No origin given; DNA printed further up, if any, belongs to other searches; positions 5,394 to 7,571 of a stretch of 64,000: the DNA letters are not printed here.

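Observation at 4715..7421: Orphan pterin-methyltransferase plus RACo pair without an adjacent corrinoid protein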

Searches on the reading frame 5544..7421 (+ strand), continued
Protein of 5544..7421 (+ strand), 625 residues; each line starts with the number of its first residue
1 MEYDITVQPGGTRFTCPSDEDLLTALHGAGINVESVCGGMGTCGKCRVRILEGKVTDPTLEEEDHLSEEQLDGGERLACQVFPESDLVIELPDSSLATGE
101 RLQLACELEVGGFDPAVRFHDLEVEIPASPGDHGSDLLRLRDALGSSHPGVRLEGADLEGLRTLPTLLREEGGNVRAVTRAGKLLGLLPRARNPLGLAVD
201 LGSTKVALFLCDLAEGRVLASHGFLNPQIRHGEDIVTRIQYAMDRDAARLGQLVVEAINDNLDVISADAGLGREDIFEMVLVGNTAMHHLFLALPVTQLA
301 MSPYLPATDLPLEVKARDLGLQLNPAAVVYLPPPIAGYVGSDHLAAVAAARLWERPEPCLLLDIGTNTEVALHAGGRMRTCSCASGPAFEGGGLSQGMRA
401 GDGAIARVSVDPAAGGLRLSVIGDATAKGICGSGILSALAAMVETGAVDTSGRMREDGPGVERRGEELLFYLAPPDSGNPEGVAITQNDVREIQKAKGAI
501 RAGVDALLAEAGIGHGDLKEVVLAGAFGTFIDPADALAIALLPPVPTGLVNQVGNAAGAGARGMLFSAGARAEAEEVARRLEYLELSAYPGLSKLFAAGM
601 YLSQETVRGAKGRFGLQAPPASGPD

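Call 32: find_encoding_contigs(protein=P0224, flank=10000, max_places=1)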
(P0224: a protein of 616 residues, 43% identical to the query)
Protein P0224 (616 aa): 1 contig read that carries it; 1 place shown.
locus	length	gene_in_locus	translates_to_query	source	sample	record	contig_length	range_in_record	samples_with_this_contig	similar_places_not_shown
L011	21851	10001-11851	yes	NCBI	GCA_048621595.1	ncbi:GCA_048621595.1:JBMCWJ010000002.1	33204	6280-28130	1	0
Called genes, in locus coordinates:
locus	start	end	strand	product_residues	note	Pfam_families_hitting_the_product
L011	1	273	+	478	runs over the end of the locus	-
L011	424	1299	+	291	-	PF02653:BPD_transp_2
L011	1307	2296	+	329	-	PF02653:BPD_transp_2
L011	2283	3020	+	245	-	PF13476:AAA_23 (weak), PF00005:ABC_tran, PF13304:AAA_21 (faint), PF12399:BCA_ABC_TP_C (weak)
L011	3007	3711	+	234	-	PF02463:SMC_N (faint), PF13555:AAA_29 (faint), PF00005:ABC_tran, PF13304:AAA_21 (faint)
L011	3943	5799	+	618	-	PF02730:AFOR_N, PF01314:AFOR_C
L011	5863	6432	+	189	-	PF09719:C_GCAxxG_C_C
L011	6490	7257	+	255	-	PF00106:adh_short, PF08659:KR, PF13561:adh_short_C2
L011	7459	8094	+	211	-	PF02607:B12-binding_2, PF02310:B12-binding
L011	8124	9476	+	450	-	PF01208:URO-D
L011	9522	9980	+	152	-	-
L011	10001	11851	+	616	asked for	PF00111:Fer2, PF17650:RACo_linker, PF17651:Raco_middle, PF14574:RACo_C_ter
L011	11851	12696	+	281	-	PF00809:Pterin_bind, PF03599:CdhD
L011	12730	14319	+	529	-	PF00501:AMP-binding, PF13193:AMP-binding_C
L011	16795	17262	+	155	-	PF01641:SelR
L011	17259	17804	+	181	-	PF01625:PMSR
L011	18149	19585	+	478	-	PF02934:GatB_N, PF02637:GatB_Yqey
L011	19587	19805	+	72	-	PF03840:SecG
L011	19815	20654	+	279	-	PF01887:SAM_HAT_N, PF20257:SAM_HAT_C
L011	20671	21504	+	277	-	PF23023:Anti-Pycsar_Apyc1, PF00753:Lactamase_B, PF12706:Lactamase_B_2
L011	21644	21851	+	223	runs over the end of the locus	PF17963:Big_9 (faint)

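Call 45: find_related_loci(query=window:5544-7421:+, collection=metagenome_contigs, flank=10000)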
Query window:5544-7421:+ (625 aa) in metagenome_contigs; peptide patterns used: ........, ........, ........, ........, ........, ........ (x = any residue, [..] = any of these).
100 stretches matched a pattern; 19 encode a relative of the query (tblastn E <= 1e-3); 19 distinct loci.
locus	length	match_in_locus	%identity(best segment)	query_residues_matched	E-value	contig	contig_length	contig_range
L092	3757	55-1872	40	5-602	3e-132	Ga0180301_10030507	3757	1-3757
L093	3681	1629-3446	40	5-602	3e-132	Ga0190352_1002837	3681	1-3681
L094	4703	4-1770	40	22-602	6e-127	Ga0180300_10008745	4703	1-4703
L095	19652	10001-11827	37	5-607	5e-124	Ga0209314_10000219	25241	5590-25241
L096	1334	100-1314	48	193-597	2e-117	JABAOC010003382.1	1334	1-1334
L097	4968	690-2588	35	5-605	7e-97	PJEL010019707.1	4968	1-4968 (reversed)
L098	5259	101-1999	34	5-606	6e-93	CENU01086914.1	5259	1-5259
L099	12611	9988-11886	34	5-606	5e-91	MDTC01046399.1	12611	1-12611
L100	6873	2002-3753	30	1-604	3e-85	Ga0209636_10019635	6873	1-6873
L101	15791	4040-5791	31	1-604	8e-85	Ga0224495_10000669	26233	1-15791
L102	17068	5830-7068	35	194-600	3e-66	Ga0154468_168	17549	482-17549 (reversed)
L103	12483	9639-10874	36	187-600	1e-65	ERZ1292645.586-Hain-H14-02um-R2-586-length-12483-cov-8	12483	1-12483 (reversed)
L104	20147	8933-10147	35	196-600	2e-64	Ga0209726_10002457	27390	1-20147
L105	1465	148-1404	34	187-600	8e-66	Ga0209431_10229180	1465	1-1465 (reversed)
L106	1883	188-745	66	378-555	1e-62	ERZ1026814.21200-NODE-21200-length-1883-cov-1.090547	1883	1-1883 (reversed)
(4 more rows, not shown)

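Call 46: find_encoding_contigs(protein=P0134, flank=10000, max_places=1)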
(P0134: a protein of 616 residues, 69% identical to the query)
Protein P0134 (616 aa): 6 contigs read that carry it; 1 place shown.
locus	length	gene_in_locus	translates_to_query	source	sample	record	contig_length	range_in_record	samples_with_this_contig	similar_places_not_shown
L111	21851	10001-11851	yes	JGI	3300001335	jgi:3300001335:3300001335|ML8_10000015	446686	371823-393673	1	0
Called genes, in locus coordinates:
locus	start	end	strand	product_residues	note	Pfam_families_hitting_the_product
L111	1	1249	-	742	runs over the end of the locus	PF01520:Amidase_3, PF17957:Big_7 (weak), PF07100:ASRT (faint), PF18986:DUF5719 (faint), PF16657:Malt_amylase_C (faint)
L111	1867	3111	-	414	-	PF13371:TPR_9 (faint), PF07719:TPR_2 (faint), PF13181:TPR_8 (faint), PF13414:TPR_11 (faint), PF13428:TPR_14 (faint), PF13432:TPR_16 (faint), PF00515:TPR_1 (weak)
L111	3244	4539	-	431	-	PF04015:DUF362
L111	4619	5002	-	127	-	PF01042:Ribonuc_L-PSP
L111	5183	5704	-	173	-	PF04246:RseC_MucC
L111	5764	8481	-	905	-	PF00403:HMA, PF00122:E1-E2_ATPase, PF00702:Hydrolase, PF04945:YHS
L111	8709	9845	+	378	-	PF03706:LPG_synthase_TM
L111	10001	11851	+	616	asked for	PF00111:Fer2, PF17650:RACo_linker, PF17651:Raco_middle, PF14574:RACo_C_ter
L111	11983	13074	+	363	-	PF01594:AI-2E_transport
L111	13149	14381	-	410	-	PF02771:Acyl-CoA_dh_N, PF02770:Acyl-CoA_dh_M, PF00441:Acyl-CoA_dh_1, PF08028:Acyl-CoA_dh_2, PF22924:ACOX_C_alpha1 (weak)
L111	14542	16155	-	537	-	PF00501:AMP-binding, PF13193:AMP-binding_C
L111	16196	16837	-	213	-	PF09918:DUF2148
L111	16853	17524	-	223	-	PF09918:DUF2148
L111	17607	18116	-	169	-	-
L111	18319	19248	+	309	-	PF06314:ADC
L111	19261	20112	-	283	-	PF00106:adh_short, PF08659:KR, PF13561:adh_short_C2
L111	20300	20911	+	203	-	PF00440:TetR_N, PF08359:TetR_C_4 (weak), PF17932:TetR_C_24 (weak)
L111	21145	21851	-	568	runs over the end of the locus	PF00501:AMP-binding, PF13193:AMP-binding_C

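Call 47: find_encoding_contigs(protein=P0149, flank=10000, max_places=1)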
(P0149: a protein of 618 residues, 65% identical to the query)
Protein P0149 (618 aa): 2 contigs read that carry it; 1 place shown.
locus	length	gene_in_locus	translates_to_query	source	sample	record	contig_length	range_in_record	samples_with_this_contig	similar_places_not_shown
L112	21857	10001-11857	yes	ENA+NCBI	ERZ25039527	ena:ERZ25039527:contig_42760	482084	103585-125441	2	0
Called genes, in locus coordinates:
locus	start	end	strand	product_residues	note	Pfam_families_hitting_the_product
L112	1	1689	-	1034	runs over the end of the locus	PF00149:Metallophos (weak), PF02872:5_nucleotid_C, PF18986:DUF5719 (weak)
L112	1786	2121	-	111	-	PF00355:Rieske, PF13806:Rieske_2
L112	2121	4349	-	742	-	PF26549:Tricorn_N (faint), PF07676:PD40 (faint), PF25174:Beta-prop_THOC3 (weak), PF26550:Tricorn_2nd (faint), PF00930:DPPIV_N, PF02129:Peptidase_S15 (weak), PF00326:Peptidase_S9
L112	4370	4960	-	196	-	PF02900:LigB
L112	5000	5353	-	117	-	PF00355:Rieske, PF13806:Rieske_2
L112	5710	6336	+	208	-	PF02607:B12-binding_2, PF02310:B12-binding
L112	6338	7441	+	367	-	PF01208:URO-D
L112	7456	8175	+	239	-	PF07796:DUF1638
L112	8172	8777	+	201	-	PF02492:cobW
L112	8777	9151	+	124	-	-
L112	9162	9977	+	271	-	PF00809:Pterin_bind, PF03599:CdhD (faint)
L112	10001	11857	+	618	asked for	PF00111:Fer2, PF17650:RACo_linker, PF17651:Raco_middle, PF14574:RACo_C_ter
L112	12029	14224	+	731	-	PF00672:HAMP, PF00015:MCPsignal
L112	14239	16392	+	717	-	PF00672:HAMP, PF00015:MCPsignal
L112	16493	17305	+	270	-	-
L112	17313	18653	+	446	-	PF00672:HAMP, PF00015:MCPsignal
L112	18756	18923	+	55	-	-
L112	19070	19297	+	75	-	-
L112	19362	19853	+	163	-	-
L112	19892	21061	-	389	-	PF10011:DUF2254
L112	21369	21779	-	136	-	PF14760:Rnk_N, PF01272:GreA_GreB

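Call 48: find_encoding_contigs(protein=P0167, flank=10000, max_places=1)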
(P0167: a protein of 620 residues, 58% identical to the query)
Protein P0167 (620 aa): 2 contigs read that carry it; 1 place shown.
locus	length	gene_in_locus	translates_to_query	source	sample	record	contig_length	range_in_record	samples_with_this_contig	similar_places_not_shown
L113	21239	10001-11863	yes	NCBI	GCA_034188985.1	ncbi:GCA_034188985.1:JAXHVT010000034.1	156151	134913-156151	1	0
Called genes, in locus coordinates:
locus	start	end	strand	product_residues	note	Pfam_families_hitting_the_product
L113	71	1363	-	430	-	PF04015:DUF362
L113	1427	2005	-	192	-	-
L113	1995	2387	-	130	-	PF01042:Ribonuc_L-PSP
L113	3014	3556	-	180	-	PF04246:RseC_MucC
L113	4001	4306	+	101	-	-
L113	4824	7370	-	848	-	PF00403:HMA, PF00122:E1-E2_ATPase, PF00702:Hydrolase, PF08282:Hydrolase_3 (faint)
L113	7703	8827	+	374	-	PF03706:LPG_synthase_TM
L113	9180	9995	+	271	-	PF00809:Pterin_bind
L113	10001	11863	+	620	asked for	PF00111:Fer2, PF17650:RACo_linker (faint), PF17651:Raco_middle, PF14574:RACo_C_ter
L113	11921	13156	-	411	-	PF02771:Acyl-CoA_dh_N, PF02770:Acyl-CoA_dh_M, PF00441:Acyl-CoA_dh_1, PF22924:ACOX_C_alpha1 (weak), PF08028:Acyl-CoA_dh_2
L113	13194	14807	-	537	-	PF00501:AMP-binding, PF13193:AMP-binding_C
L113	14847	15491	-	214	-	PF09918:DUF2148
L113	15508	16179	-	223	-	PF09918:DUF2148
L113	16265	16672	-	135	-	-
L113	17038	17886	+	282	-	PF06314:ADC (weak)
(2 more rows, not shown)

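Call 49: find_homologous_proteins(query=L112:5710-6336:+)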
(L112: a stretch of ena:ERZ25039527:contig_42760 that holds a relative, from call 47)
Query L112:5710-6336:+ (208 aa): 7999 proteins with E <= 0.001 among 8000 candidates; the best 120 are listed.
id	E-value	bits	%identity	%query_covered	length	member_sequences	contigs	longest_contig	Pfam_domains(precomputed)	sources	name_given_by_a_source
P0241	1.4e-120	418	93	100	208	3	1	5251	PF02607.23,PF02310.25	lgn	-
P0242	4.6e-105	368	81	100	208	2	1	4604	PF02607.23,PF02310.25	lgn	-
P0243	5.8e-98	345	75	100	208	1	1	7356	PF02607.23,PF02310.25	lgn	-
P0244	3.1e-94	332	74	100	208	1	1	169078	PF02607.23,PF02310.25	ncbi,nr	ncbi:MAG: cobalamin-binding protein [Actinobacteria bacterium]|nr:cobalamin-binding protein [Actinom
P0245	8.3e-93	328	73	100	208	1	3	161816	PF02607.23,PF02310.25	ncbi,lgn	-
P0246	3.5e-91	322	71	100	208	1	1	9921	PF02607.23,PF02310.25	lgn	-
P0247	6.1e-87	309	68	100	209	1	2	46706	PF02607.23,PF02310.25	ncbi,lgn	-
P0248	7.6e-87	308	68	100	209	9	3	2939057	PF02607.23,PF02310.25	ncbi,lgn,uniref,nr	ncbi:dimethylamine corrinoid protein 3 [Thermacetogenium phaeum DSM 12270]|uniref:Dimethylamine corr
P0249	2.4e-84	300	69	100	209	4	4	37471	PF02607.23,PF02310.25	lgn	-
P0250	3.5e-84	300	67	100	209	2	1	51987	PF02607.23,PF02310.25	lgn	-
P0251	7.4e-84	298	70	100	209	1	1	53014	PF02607.23,PF02310.25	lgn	-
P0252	7.9e-84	298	70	100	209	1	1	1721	PF02607.23,PF02310.25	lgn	-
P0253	8.0e-84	298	70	100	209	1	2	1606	PF02607.23,PF02310.25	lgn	-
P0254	1.4e-83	298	66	100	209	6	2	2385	PF02607.23,PF02310.25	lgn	-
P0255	2.9e-83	297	69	100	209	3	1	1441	PF02607.23,PF02310.25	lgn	-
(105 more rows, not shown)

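Call 70: list_cluster_members(proteins=[window:5544-7421:+, window:4715-5530:+])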
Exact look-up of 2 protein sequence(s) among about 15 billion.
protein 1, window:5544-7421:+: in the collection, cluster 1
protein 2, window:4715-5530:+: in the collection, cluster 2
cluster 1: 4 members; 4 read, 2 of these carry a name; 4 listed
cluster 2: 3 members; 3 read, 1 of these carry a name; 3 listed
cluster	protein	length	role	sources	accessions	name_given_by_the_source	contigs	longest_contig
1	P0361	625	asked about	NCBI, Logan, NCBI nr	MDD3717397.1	MAG: ASKHA domain-containing protein [Actinomycetota bacterium] | ASKHA domain-containing protein [Actinomycetota bacterium]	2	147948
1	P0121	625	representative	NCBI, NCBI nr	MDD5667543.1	MAG: ASKHA domain-containing protein [Actinomycetota bacterium] | ASKHA domain-containing protein [Actinomycetota bacterium]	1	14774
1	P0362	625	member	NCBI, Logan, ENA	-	-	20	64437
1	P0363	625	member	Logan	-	-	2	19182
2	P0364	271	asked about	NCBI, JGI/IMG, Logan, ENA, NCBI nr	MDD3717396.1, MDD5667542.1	MAG: dihydropteroate synthase [Actinomycetota bacterium] | dihydropteroate synthase [Actinomycetota bacterium]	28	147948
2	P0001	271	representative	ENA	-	-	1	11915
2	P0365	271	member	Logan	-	-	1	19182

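Call 80: search_protein_families(library=ncbifam, proteins=[L010:11851-12696:+], max_evalue=1e-10)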
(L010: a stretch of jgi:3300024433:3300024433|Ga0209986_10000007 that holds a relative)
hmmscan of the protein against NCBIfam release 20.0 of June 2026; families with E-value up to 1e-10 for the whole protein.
L010:11851-12696:+ (281 aa): 4 families
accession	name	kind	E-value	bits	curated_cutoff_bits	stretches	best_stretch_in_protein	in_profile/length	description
NF005719.0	PRK07535.1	domain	2e-85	286.1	259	1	21-279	2-262/268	methyltetrahydrofolate:corrinoid/iron-sulfur protein methyltransferase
TIGR02082.1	metH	equivalog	7.7e-41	139.7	1010.85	1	6-253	329-591/1182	methionine synthase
NF040758.1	CODH_ACS_meth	exception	1.6e-35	122.7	370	1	21-263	5-250/261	carbon monoxide dehydrogenase/acetyl-CoA synthase methytransferase subunit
NF007024.0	PRK09490.1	equivalog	4.3e-25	87.7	1497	1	10-251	350-606/1234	methionine synthase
